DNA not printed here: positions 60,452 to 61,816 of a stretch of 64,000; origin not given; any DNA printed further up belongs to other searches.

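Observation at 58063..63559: AcuA/AcuC-like acetylation switch next to an AMP-forming acyl-CoA synthetase, co-operonic with a fused PPAT-DPCK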

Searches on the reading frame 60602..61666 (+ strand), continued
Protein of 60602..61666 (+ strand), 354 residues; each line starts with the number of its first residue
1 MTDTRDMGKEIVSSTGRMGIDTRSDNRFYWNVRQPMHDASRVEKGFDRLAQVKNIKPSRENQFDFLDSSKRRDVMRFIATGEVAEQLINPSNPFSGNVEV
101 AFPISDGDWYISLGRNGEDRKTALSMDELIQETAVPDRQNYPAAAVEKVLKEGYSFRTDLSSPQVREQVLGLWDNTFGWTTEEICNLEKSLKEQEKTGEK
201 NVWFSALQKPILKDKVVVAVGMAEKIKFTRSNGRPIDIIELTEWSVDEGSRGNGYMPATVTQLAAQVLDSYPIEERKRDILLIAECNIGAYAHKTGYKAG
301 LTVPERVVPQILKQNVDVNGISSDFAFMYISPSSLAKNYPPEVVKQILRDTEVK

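Call 33: search_protein_families(library=pfam, proteins=[L015:2417-3130:+, L015:3210-3809:+, L015:3784-4821:-, L015:5686-6684:+, L015:6703-7863:+, L005:5813-6337:+, L014:6848-7468:-, L014:4743-6266:+, L011:10313-10897:-, L012:1528-2997:+], max_evalue=0.001)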
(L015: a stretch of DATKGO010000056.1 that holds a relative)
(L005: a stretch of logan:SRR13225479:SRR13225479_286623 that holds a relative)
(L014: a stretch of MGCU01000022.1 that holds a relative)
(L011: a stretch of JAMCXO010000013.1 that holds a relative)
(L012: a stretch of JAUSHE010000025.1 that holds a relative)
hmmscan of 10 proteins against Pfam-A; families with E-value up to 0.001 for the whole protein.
L015:2417-3130:+ (237 aa): 1 family
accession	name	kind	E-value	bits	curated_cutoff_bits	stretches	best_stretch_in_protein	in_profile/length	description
PF01551.29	Peptidase_M23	-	1.1e-07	32.4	28.7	1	107-201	2-87/96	Peptidase family M23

L015:3210-3809:+ (199 aa): 0 families

L015:3784-4821:- (345 aa): 2 families
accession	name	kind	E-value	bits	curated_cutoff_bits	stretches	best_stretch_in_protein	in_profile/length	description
PF00682.25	HMGL-like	-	1.3e-58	198.9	29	1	13-266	4-259/260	HMGL-like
PF22617.1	HCS_D2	-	2e-09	38.1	27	1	284-330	4-49/82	Homocitrate synthase post-HMGL domain-like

L015:5686-6684:+ (332 aa): 3 families
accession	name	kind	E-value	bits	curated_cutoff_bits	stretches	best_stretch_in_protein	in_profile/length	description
PF01546.33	Peptidase_M20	-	1e-24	88.1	24.6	1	67-329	2-206/206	Peptidase family M20/M25/M40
PF07687.19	M20_dimer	-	1e-18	67.7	21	1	157-238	1-87/107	Peptidase dimerisation domain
PF04389.22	Peptidase_M28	-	1.4e-07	31.9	21.3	1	55-144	1-88/193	Peptidase family M28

L015:6703-7863:+ (386 aa): 3 families
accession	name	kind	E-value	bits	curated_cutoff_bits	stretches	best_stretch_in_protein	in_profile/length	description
PF13378.12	MR_MLE_C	-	1.4e-34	120.1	29.4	1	159-377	4-217/219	Enolase C-terminal domain-like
PF02746.21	MR_MLE_N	-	8.3e-15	55.5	22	1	8-137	6-117/117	Mandelate racemase / muconate lactonizing enzyme, N-terminal domain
PF07476.17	MAAL_C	-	5.3e-05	23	27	1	223-316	102-197/249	Methylaspartate ammonia-lyase C-terminus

L005:5813-6337:+ (174 aa): 0 families

L014:6848-7468:- (206 aa): 2 families
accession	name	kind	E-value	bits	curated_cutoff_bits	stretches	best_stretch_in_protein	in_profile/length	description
PF06737.19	Transglycosylas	-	1e-28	100.2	27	1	130-200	4-77/77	Transglycosylase-like domain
PF01476.26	LysM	-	1.5e-12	47.7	20.9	1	45-88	2-43/43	LysM domain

L014:4743-6266:+ (507 aa): 8 families
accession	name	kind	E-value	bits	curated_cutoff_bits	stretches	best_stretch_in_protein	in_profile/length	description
PF00275.25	EPSP_synthase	-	1.3e-43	149.8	22.8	1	76-491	2-414/417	EPSP synthase (3-phosphoshikimate 1-carboxyvinyltransferase)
PF01381.28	HTH_3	-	2.9e-15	56.5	23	1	12-62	1-51/55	Helix-turn-helix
PF13560.12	HTH_31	-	5.3e-10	39.9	27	1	9-59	3-54/64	Helix-turn-helix domain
PF13443.12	HTH_26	-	3.9e-07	30.7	22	1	14-62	4-53/63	Cro/C1-type HTH DNA-binding domain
PF13744.12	HTH_37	-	5.3e-06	26.6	27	1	7-46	18-57/80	Helix-turn-helix domain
PF12844.13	HTH_19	-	6.5e-06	26.4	30.2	1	9-56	1-48/64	Helix-turn-helix domain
PF08279.18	HTH_11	-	8.2e-05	22.8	25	0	11-39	5-34/55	HTH domain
PF13412.12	HTH_24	-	0.00011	22.2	21.9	1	9-39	6-36/48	Winged helix-turn-helix DNA-binding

L011:10313-10897:- (194 aa): 1 family
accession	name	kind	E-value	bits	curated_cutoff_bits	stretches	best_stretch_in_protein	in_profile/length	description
PF18914.6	DUF5666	-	3.7e-09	37.2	27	1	74-131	1-59/60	Domain of unknown function (DUF5666)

L012:1528-2997:+ (489 aa): 3 families
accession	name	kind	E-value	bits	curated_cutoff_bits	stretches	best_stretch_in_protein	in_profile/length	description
PF00152.25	tRNA-synt_2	-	6.9e-80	268.8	25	1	145-482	2-307/308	tRNA synthetases class II (D, K and N)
PF01336.31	tRNA_anti-codon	-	2.1e-13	50.4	27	1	54-131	1-75/75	OB-fold nucleic acid binding domain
PF01409.25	tRNA-synt_2d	-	4e-06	26.9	19.8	0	240-264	106-130/246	tRNA synthetases class II core domain (F)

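Call 35: find_related_loci(query=A1, collection=metagenome_contigs, flank=10000)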
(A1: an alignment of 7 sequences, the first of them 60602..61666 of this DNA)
Query A1 (354 aa) in metagenome_contigs; peptide patterns used: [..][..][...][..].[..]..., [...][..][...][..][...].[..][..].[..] (x = any residue, [..] = any of these).
298 stretches matched a pattern; 15 encode a relative of the query (tblastn E <= 1e-3); 15 distinct loci.
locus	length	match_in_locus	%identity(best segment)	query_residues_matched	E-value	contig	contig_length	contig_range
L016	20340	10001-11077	31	3-354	1e-46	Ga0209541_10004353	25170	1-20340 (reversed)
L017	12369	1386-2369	33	9-349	2e-46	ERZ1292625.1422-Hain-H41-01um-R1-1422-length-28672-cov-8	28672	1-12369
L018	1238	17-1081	31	1-348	1e-48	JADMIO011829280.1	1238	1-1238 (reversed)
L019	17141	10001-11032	32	7-348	4e-46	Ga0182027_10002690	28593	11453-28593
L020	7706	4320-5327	30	11-347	4e-44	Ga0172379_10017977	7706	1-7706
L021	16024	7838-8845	32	11-347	9e-44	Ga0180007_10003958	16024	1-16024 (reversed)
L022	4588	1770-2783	33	11-348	7e-43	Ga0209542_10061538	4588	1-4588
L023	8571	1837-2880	30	3-354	3e-42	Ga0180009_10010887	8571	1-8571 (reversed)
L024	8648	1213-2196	31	11-348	2e-41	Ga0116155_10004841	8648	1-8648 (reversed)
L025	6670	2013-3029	30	7-342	4e-41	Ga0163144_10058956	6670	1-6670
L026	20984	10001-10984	30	9-348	3e-40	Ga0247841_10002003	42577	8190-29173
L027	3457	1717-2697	32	11-348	7e-39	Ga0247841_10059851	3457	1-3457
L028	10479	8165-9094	30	11-334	3e-33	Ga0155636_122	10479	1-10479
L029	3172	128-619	38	195-354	3e-27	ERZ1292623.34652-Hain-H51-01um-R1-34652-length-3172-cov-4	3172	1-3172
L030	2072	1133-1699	32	162-348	1e-24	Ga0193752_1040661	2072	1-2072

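Call 61: search_protein_families(library=ncbifam, proteins=[L010:6014-7486:+, L013:3543-5012:+, L005:6370-7872:+, L010:10156-11142:+, L012:5436-6428:+, L015:3784-4821:-, L015:5686-6684:+, L015:6703-7863:+, L004:2572-2994:+], max_evalue=1e-10)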
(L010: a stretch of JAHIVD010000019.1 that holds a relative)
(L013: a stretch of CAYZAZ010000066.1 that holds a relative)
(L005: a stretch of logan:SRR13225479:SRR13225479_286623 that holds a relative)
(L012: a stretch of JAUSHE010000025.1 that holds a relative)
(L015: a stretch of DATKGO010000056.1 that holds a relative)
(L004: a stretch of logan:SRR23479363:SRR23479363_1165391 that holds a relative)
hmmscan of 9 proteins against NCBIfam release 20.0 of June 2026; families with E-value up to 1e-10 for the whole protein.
L010:6014-7486:+ (490 aa): 13 families
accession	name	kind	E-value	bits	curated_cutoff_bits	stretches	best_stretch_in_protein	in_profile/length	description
NF001756.1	PRK00484.1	subfamily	6.4e-162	539.6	468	1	9-483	3-487/488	lysine--tRNA ligase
TIGR00499.1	lysS_bact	equivalog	2.7e-145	484.8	427.6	1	9-483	5-494/496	lysine--tRNA ligase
NF002821.0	PRK02983.1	equivalog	3.8e-135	452.3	742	1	10-483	622-1100/1102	bifunctional lysylphosphatidylglycerol synthetase/lysine--tRNA ligase LysX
NF009101.0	PRK12445.1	subfamily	3e-114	382.3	1026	1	53-483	67-503/505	lysine--tRNA ligase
TIGR00462.1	genX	equivalog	3.9e-66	223.6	286.9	1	168-478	3-304/304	EF-P lysine aminoacylase EpmA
NF006828.0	PRK09350.1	equivalog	6.3e-56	190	264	1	164-480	14-322/325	elongation factor P--(R)-beta-lysine ligase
TIGR00459.1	aspS_bact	equivalog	7.7e-34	117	373.85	1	50-297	15-270/586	aspartate--tRNA ligase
NF003483.0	PRK05159.1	equivalog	1.3e-32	113.3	353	1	47-480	13-431/438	aspartate--tRNA(Asn) ligase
NF001750.0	PRK00476.1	equivalog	1.8e-32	112.4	443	1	48-297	15-275/590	aspartate--tRNA ligase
TIGR00458.1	aspS_nondisc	equivalog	7.3e-27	94.4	368.4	1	49-482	10-423/428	aspartate--tRNA(Asn) ligase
NF003037.0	PRK03932.1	equivalog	3.2e-21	75.8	414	1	48-482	13-446/451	asparagine--tRNA ligase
NF009460.0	PRK12820.1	equivalog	1.9e-19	69.3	1379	0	51-293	35-299/723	bifunctional aspartyl-tRNA synthetase/aspartyl/glutamyl-tRNA amidotransferase subunit C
TIGR00457.1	asnS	equivalog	2.1e-17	63.1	342.6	1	43-482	8-450/455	asparagine--tRNA ligase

L013:3543-5012:+ (489 aa): 15 families
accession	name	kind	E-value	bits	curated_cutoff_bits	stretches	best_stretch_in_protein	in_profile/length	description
NF001756.1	PRK00484.1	subfamily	6.2e-176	585.8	468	1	6-485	2-487/488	lysine--tRNA ligase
TIGR00499.1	lysS_bact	equivalog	1e-162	542.3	427.6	1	6-485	4-494/496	lysine--tRNA ligase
NF002821.0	PRK02983.1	equivalog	1.7e-143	480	742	1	8-485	622-1100/1102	bifunctional lysylphosphatidylglycerol synthetase/lysine--tRNA ligase LysX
NF009101.0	PRK12445.1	subfamily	6.2e-118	394.5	1026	1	44-485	65-503/505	lysine--tRNA ligase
TIGR00462.1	genX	equivalog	6.4e-65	219.6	286.9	1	164-480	3-304/304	EF-P lysine aminoacylase EpmA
NF006828.0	PRK09350.1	equivalog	2.5e-58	197.9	264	1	161-482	15-322/325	elongation factor P--(R)-beta-lysine ligase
TIGR00459.1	aspS_bact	equivalog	1.9e-48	165.2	373.85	2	43-313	15-280/586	aspartate--tRNA ligase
NF001750.0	PRK00476.1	equivalog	2.4e-47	161.6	443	2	34-313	7-285/590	aspartate--tRNA ligase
TIGR00458.1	aspS_nondisc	equivalog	3.2e-43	148.3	368.4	1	43-482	11-421/428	aspartate--tRNA(Asn) ligase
NF003483.0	PRK05159.1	equivalog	3.5e-42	144.8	353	1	35-481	7-430/438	aspartate--tRNA(Asn) ligase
NF009460.0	PRK12820.1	equivalog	4.6e-29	101.1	1379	1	144-279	156-290/723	bifunctional aspartyl-tRNA synthetase/aspartyl/glutamyl-tRNA amidotransferase subunit C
TIGR00457.1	asnS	equivalog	7e-26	91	342.6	1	34-483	6-449/455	asparagine--tRNA ligase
NF003037.0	PRK03932.1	equivalog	1.1e-25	90.6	414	1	39-483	12-445/451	asparagine--tRNA ligase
NF005052.0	PRK06462.1-1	equivalog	3.4e-12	46.1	368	1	141-483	29-346/353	asparagine synthetase A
NF005054.0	PRK06462.1-4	equivalog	1.6e-11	43.9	309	0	152-314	15-189/318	asparagine synthetase A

L005:6370-7872:+ (500 aa): 2 families
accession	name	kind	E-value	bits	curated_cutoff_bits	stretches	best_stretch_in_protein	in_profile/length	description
TIGR00467.1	lysS_arch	equivalog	1.7e-97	327.1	147.55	1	1-496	1-512/515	lysine--tRNA ligase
NF001968.0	PRK00750.1-2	equivalog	7.7e-42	143.4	648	1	24-479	39-503/528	lysine--tRNA ligase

L010:10156-11142:+ (328 aa): 24 families
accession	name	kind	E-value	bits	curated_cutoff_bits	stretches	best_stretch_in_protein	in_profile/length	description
TIGR00657.1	asp_kinases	subfamily_domain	6.7e-84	282.5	208.7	1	26-326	3-287/442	aspartate kinase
NF004938.0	PRK06291.1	equivalog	4.4e-82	276.2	528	1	27-325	3-305/468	aspartate kinase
NF006570.0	PRK09084.1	equivalog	6.5e-75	252.9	455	1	25-326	3-295/452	lysine-sensitive aspartokinase 3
TIGR00656.1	asp_kin_monofn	equivalog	1.4e-72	245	402.25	1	26-326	3-252/407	aspartate kinase, monofunctional class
NF006959.0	PRK09436.1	equivalog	7.7e-69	232.6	726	1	28-326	3-300/819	bifunctional aspartate kinase/homoserine dehydrogenase I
NF004579.0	PRK05925.1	equivalog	5.2e-55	187.2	665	1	27-324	4-281/440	aspartate kinase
NF006234.1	PRK08373.1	subfamily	9.2e-53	179.6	237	1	27-304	3-258/338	aspartate kinase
NF005159.0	PRK06635.2-3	equivalog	3.1e-51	174.7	379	1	135-296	60-223/406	aspartate kinase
NF007003.0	PRK09466.1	subfamily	2.7e-48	165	582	1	24-322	10-299/810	bifunctional aspartate kinase/homoserine dehydrogenase II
NF006515.0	PRK08961.1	equivalog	2.7e-48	164.6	802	1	21-325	4-307/861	bifunctional aspartate kinase/diaminopimelate decarboxylase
NF006068.0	PRK08210.1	equivalog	1.1e-43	149.9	474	1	137-325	66-249/405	aspartate kinase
NF005154.0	PRK06635.1-2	equivalog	5.2e-43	147.9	376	1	138-325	63-245/407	aspartate kinase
NF005155.0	PRK06635.1-4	equivalog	1.1e-41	143.2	346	1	139-326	63-245/407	aspartate kinase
TIGR02078.1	AspKin_pair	subfamily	2.7e-40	138.7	242.4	1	26-305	1-253/327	putative Pyrococcus aspartate kinase subunit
NF006459.0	PRK08841.1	equivalog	2.7e-39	135.3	535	1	142-321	68-242/395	aspartate kinase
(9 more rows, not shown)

L012:5436-6428:+ (330 aa): 24 families
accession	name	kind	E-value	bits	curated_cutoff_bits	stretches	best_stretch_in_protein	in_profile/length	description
NF004938.0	PRK06291.1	equivalog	5.7e-88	295.6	528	1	31-326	3-302/468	aspartate kinase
TIGR00657.1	asp_kinases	subfamily_domain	1.6e-85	287.8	208.7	1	30-328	3-285/442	aspartate kinase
TIGR00656.1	asp_kin_monofn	equivalog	5.7e-76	256.1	402.25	1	30-326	3-248/407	aspartate kinase, monofunctional class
NF006570.0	PRK09084.1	equivalog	6.7e-73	246.3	455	1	29-326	3-291/452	lysine-sensitive aspartokinase 3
NF006959.0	PRK09436.1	equivalog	5.1e-69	233.2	726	1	32-326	3-296/819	bifunctional aspartate kinase/homoserine dehydrogenase I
NF005159.0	PRK06635.2-3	equivalog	1e-54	186.1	379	1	143-302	64-228/406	aspartate kinase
NF006234.1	PRK08373.1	subfamily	7.1e-53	180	237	1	31-307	3-258/338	aspartate kinase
NF004579.0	PRK05925.1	equivalog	1e-50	173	665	1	31-327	4-280/440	aspartate kinase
NF006459.0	PRK08841.1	equivalog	1.7e-49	168.9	535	2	133-319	54-237/395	aspartate kinase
NF005155.0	PRK06635.1-4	equivalog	3.3e-49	168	346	2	134-327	53-242/407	aspartate kinase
NF006515.0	PRK08961.1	equivalog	1.6e-48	165.4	802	1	26-326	5-304/861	bifunctional aspartate kinase/diaminopimelate decarboxylase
NF007003.0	PRK09466.1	subfamily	7.3e-48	163.6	582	1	29-325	11-298/810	bifunctional aspartate kinase/homoserine dehydrogenase II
NF005154.0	PRK06635.1-2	equivalog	7.2e-47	160.6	376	2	140-326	61-242/407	aspartate kinase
NF006068.0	PRK08210.1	equivalog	2.1e-45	155.6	474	1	139-326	64-246/405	aspartate kinase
NF005656.0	PRK07431.1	equivalog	1.3e-44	152.7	657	2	131-326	50-243/587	aspartate kinase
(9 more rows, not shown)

L015:3784-4821:- (345 aa): 16 families
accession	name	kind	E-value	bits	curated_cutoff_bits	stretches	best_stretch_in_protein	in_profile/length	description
TIGR02146.1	LysS_fung_arch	equivalog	2.6e-81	273.6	413.55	1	13-333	1-320/344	homocitrate synthase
NF002085.0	PRK00915.1-2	subfamily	2e-64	218.2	517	1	12-330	15-332/504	2-isopropylmalate synthase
TIGR02660.1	nifV_homocitr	equivalog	8.8e-60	202.9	462.9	1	13-329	4-319/365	homocitrate synthase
TIGR02090.1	LEU1_arch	subfamily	2.7e-58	197.9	484.75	1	13-329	3-318/363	isopropylmalate/citramalate/homocitrate synthases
NF041069.1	IPMS_Sufob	equivalog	8.8e-45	153.6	600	1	13-325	3-317/371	isopropylmalate synthase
NF002086.0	PRK00915.1-3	equivalog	8.7e-41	140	532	1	13-331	9-338/516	2-isopropylmalate synthase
TIGR00973.1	leuA_bact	equivalog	1.7e-40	138.9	598.7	1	13-331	4-333/494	2-isopropylmalate synthase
NF002088.0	PRK00915.1-5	equivalog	2.1e-39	135.4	697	1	13-331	6-335/514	2-isopropylmalate synthase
NF002087.0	PRK00915.1-4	equivalog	2.1e-37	128.8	729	1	13-330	9-337/516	2-isopropylmalate synthase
TIGR00977.1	citramal_synth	equivalog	7.4e-37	126.8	450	1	13-332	4-337/526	citramalate synthase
NF002084.0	PRK00915.1-1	equivalog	1e-36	126.6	748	1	13-331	7-336/523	2-isopropylmalate synthase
NF042433.1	CitmalDyn_Leptosp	equivalog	4e-24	85.1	950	1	12-296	9-304/514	(R)-citramalate synthase CimA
NF042434.1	IPMS_Lepto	equivalog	6.7e-24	84.5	500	1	13-333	8-344/374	2-isopropylmalate synthase LeuA2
NF006049.0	PRK08195.1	subfamily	8.3e-18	64.5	229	1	13-250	10-251/344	4-hyroxy-2-oxovalerate/4-hydroxy-2-oxopentanoic acid aldolase,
NF004283.0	PRK05692.1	subfamily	1e-16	61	246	1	14-229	10-238/300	hydroxymethylglutaryl-CoA lyase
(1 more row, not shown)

L015:5686-6684:+ (332 aa): 34 families (the best 25 are shown)
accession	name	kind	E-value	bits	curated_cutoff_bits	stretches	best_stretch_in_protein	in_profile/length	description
NF006404.0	PRK08652.1-2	equivalog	1.5e-43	149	348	1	11-328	5-326/332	acetylornithine deacetylase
NF006365.0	PRK08588.1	subfamily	3.3e-43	148.4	289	1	6-252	6-278/383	succinyl-diaminopimelate desuccinylase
TIGR01910.1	DapE-ArgE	subfamily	1.2e-40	139.9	217.6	1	11-322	2-373/373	ArgE/DapE family deacylase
NF003474.0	PRK05111.1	equivalog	1.4e-39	136.1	460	1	11-331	10-381/383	acetylornithine deacetylase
NF003367.0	PRK04443.1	equivalog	4.1e-38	131.6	363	1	5-264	5-263/349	[LysW]-lysine hydrolase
TIGR01892.1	AcOrn-deacetyl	equivalog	9.4e-38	130.2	297.7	1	13-326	3-364/365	acetylornithine deacetylase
NF001747.0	PRK00466.1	equivalog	2.6e-36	125.1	288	1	11-252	14-247/346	N-acetyl-lysine deacetylase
NF005710.0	PRK07522.1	subfamily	2.4e-35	122.4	412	1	8-330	9-388/391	acetylornithine deacetylase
NF009555.0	PRK13004.1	equivalog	2e-34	119.2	321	1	11-200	19-221/399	YgeY family selenium metabolism-linked hydrolase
TIGR01902.1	dapE-lys-deAc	subfamily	1.6e-33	116.4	163.1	1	12-261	2-252/340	N-acetyl-ornithine/N-acetyl-lysine deacetylase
TIGR01900.1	dapE-gram_pos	equivalog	9.6e-33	113.5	304.2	1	11-325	7-348/351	succinyl-diaminopimelate desuccinylase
NF009557.0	PRK13009.1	equivalog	1.6e-31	109.8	284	1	10-261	6-289/377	succinyl-diaminopimelate desuccinylase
NF006402.0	PRK08651.1-5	equivalog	2.7e-31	108.9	369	1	29-257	24-270/369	succinyl-diaminopimelate desuccinylase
NF006399.0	PRK08651.1-2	equivalog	1.3e-30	106.7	381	1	14-199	11-216/405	succinyl-diaminopimelate desuccinylase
TIGR01246.1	dapE_proteo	equivalog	1.3e-28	100.1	361.8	1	11-260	3-280/370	succinyl-diaminopimelate desuccinylase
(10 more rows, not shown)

L015:6703-7863:+ (386 aa): 14 families
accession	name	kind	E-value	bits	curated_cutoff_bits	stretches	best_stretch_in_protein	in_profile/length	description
NF041118.1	A_G_epim_Thtga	equivalog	6.3e-51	173.5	500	1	1-351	1-326/341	L-Ala-D/L-Glu epimerase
TIGR02534.1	mucon_cyclo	subfamily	3e-39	135.1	334.95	1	4-384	2-366/368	muconate/chloromuconate family cycloisomerase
TIGR01928.1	menC_lowGC_arch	equivalog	1.4e-34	119.6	200.65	1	11-342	3-308/325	o-succinylbenzoate synthase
NF042940.1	racemase_DgcA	equivalog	8.2e-28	97.5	400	1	9-367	4-318/323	N-acetyl-D-Glu racemase DgcA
NF043051.1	ManoateDhtManD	equivalog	1.4e-26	93.3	550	1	207-384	205-384/403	D-mannonate dehydratase ManD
NF043002.1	HProlDhtase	equivalog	8.2e-26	90.7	500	1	1-381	1-360/366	cis-3-hydroxy-L-proline dehydratase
NF011654.0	PRK15072.1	subfamily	6.3e-24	84.6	430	1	206-384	205-385/404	D-galactonate dehydratase family protein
NF010624.0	PRK14017.1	equivalog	1.9e-23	83.2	311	1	21-382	3-359/382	galactonate dehydratase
NF047820.1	TalGalacDh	equivalog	5.5e-19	68.3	500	1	25-378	32-359/371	L-talarate/galactarate dehydratase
NF040790.2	glucon_galact_dh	equivalog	1.6e-18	66.8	750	1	26-384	20-370/390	bifunctional D-gluconate/D-galactonate dehydratase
NF011708.0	PRK15129.1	equivalog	2e-15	56.7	343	1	103-364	78-320/321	L-Ala-D/L-Glu epimerase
NF040866.1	AraD_Arch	equivalog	9.2e-14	51.2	650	1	31-384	34-370/372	arabinonate dehydratase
NF002782.0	PRK02901.1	equivalog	1e-12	47.7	288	1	167-331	101-255/328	o-succinylbenzoate synthase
TIGR01927.1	menC_gam_Gplu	equivalog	7.7e-12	45.1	130.55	0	166-327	122-275/307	o-succinylbenzoate synthase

L004:2572-2994:+ (140 aa): 1 family
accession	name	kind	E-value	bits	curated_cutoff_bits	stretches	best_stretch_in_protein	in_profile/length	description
NF045494.1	AcCoALig_Archglob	equivalog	1.9e-11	43.1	1200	1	16-119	224-327/665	acetate--CoA ligase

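Call 62: search_protein_families(library=padloc, proteins=[window:60602-61666:+, L005:2622-3764:+, L010:7980-9017:+], max_evalue=0.01)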
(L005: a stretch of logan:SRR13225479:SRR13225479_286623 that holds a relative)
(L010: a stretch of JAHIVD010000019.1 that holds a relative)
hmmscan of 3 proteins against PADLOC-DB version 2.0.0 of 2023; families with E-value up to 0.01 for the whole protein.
window:60602-61666:+ (354 aa): 0 families

L005:2622-3764:+ (380 aa): 0 families

L010:7980-9017:+ (345 aa): 0 families
